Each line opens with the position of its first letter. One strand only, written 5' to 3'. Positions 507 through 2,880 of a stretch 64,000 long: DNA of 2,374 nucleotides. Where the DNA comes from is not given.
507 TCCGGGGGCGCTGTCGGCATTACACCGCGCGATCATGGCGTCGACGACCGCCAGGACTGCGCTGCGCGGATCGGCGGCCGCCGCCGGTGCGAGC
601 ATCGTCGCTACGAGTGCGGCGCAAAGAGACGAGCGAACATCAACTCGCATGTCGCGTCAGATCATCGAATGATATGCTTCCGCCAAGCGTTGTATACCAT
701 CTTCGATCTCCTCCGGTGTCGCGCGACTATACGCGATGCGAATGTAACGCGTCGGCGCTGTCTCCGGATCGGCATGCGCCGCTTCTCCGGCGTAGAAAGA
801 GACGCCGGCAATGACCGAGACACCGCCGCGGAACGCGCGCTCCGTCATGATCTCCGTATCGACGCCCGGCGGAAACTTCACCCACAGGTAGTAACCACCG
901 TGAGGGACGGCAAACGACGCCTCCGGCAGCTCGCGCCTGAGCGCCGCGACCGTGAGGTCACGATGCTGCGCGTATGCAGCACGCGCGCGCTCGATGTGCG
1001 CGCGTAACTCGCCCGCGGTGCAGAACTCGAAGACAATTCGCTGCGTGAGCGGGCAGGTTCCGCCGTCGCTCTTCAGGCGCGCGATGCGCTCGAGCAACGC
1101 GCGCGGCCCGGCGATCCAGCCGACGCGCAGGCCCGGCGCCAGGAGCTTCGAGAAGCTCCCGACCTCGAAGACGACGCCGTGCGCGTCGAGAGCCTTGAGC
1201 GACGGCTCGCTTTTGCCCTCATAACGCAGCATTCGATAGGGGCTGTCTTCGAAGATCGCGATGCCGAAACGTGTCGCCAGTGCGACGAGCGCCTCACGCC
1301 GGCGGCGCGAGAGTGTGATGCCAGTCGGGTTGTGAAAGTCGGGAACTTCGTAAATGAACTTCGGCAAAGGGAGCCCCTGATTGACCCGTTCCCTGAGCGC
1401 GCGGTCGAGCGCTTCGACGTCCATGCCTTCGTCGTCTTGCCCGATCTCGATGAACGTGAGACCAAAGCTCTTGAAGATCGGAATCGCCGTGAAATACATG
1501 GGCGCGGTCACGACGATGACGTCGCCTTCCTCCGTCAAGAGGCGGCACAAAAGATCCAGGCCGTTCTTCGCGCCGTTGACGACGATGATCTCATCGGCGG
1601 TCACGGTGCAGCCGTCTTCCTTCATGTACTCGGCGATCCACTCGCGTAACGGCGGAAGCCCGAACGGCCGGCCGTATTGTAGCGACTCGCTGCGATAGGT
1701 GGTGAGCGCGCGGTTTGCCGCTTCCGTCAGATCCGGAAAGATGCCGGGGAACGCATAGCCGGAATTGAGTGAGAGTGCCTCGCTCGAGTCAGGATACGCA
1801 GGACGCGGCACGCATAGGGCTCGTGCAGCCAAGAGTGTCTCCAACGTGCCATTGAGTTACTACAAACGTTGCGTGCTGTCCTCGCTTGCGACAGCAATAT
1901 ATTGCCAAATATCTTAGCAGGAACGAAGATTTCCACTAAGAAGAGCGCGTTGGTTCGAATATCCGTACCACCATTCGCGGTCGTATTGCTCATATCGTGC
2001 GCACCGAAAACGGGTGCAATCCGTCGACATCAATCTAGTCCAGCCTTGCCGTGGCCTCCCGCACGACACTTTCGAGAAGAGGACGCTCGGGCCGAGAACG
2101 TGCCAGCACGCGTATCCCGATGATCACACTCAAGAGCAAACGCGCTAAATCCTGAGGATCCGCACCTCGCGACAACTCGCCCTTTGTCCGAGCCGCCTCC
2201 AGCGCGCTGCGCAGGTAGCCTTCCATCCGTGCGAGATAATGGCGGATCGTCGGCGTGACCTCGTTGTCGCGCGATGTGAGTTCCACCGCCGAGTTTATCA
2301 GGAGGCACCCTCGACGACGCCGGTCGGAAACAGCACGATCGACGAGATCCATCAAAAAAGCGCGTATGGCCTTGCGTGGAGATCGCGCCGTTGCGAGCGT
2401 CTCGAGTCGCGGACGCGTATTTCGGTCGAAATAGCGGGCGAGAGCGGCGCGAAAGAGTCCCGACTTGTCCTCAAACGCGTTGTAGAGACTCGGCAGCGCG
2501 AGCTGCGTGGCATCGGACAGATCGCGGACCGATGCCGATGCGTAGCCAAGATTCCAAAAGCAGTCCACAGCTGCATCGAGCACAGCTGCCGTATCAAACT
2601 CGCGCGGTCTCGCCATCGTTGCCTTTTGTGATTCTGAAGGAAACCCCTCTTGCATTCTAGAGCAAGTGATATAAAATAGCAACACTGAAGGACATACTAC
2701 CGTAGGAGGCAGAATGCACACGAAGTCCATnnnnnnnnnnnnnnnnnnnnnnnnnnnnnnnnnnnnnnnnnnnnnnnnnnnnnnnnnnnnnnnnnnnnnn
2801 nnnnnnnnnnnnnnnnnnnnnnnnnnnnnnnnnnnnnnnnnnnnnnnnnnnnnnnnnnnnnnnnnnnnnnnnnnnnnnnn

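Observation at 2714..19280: Three diverged copies of an exported A / B / C hydrolase module packed around a TonB-dependent-receptor-like porin: candidate protein/peptide utilisation locus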

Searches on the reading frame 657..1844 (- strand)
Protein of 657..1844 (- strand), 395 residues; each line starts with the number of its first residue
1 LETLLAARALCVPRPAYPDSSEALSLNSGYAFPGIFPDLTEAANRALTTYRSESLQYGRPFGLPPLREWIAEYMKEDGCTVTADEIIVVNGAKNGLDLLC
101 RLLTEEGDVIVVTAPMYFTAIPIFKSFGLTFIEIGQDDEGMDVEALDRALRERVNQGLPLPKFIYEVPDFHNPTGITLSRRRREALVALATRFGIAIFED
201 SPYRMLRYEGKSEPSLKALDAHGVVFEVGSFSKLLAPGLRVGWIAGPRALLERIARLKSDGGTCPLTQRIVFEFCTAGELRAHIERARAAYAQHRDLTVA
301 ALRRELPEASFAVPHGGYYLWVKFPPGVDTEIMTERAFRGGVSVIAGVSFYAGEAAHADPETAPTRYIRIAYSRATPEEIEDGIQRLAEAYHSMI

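Call 28: search_protein_families(library=pfam, proteins=[window:657-1844:-], max_evalue=0.0001)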
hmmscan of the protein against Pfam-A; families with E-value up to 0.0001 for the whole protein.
window:657-1844:- (395 aa): 2 families
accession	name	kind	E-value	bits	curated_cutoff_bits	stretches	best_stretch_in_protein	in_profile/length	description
PF00155.27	Aminotran_1_2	-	7e-38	131.2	19.7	1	35-387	18-361/361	Aminotransferase class I and II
PF12897.13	Asp_aminotransf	-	1.8e-11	43.9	27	1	105-388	122-406/421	Aspartate amino-transferase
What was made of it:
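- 657..1844 (-): Class I/II (aspartate-type) aminotransferase; a conserved neighbour of the operon in other genomes, though in the opposite orientation here. Pfam Aminotran_1_2, 131 bits (call 28).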

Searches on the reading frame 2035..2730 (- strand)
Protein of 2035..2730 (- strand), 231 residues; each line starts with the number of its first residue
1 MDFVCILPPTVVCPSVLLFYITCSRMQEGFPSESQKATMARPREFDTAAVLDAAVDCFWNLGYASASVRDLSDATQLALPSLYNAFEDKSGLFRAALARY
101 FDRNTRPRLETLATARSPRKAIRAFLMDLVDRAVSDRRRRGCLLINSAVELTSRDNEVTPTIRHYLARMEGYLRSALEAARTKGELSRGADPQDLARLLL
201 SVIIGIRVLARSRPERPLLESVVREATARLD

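Call 28: search_protein_families(library=pfam, proteins=[window:2035-2730:-], max_evalue=0.0001)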
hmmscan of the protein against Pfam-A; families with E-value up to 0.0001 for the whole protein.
window:2035-2730:- (231 aa): 5 families
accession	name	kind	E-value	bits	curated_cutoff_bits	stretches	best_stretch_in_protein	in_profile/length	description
PF16925.10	TetR_C_13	-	1.2e-13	51.9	27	1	121-211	4-94/109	Tetracyclin repressor-like, C-terminal domain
PF00440.29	TetR_N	-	4.1e-08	33.3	24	1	51-96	2-47/47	Bacterial regulatory proteins, tetR family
PF21993.1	TetR_C_13_2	-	1.1e-06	29.3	27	1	118-222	1-100/103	Transcriptional regulator LmrA/YxaF-like, C-terminal domain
PF13977.11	TetR_C_6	-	3e-05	24.6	27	1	118-226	1-109/115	BetI-type transcriptional repressor, C-terminal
PF16859.10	TetR_C_11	-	9.9e-05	23.1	32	1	126-224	11-111/113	Tetracyclin repressor-like, C-terminal domain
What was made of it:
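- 2035..2730 (-): TetR-family regulator; specific to this window and not part of the conserved cluster. Pfam TetR_N and TetR_C_13 (call 28).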
